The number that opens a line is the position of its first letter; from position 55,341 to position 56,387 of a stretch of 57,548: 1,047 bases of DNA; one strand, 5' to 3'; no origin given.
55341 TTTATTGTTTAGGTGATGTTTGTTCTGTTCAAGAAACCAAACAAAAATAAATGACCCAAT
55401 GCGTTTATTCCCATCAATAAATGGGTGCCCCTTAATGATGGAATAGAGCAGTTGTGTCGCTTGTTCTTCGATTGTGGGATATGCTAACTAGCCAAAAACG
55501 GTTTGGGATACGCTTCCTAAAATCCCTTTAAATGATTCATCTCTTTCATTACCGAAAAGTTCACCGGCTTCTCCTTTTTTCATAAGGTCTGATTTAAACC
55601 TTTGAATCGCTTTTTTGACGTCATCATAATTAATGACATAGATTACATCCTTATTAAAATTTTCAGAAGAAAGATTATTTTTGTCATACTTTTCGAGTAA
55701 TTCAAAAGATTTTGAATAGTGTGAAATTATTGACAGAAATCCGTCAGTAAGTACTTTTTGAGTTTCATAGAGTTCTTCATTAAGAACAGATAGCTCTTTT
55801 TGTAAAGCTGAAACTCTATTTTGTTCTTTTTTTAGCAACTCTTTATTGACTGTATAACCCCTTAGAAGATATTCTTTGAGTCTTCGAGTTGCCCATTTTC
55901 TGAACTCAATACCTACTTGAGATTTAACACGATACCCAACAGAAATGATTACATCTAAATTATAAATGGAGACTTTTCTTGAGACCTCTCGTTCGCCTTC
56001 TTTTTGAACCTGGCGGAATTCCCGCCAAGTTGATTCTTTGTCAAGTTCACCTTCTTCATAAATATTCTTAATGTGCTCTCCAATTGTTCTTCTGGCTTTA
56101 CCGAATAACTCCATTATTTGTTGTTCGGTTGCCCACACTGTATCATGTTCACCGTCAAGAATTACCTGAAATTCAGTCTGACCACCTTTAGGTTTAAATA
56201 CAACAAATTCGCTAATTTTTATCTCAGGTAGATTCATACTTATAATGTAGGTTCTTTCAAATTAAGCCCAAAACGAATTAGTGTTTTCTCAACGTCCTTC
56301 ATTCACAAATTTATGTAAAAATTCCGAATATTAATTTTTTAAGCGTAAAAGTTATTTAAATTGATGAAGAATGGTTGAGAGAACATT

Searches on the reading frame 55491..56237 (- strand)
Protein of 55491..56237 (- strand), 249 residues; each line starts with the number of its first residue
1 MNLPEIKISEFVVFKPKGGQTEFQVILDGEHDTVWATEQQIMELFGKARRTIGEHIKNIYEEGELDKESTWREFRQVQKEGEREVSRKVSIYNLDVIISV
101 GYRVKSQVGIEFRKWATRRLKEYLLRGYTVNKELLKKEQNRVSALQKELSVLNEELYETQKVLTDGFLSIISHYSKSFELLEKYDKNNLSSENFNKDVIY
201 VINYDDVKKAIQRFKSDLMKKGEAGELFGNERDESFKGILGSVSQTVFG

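Call 45: find_encoding_contigs(protein=window:55491-56237:-, flank=1500, max_places=6)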
Protein window:55491-56237:- (249 aa): 1 contig read that carries it; 1 place shown.
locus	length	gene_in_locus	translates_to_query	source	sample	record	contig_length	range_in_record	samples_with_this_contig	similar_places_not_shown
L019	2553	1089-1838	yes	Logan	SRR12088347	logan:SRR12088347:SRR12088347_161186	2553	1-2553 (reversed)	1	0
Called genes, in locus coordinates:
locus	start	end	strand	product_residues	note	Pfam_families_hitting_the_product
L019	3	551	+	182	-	?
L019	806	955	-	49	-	-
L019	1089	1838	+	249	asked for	PF13310:Virulence_RhuM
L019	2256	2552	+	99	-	?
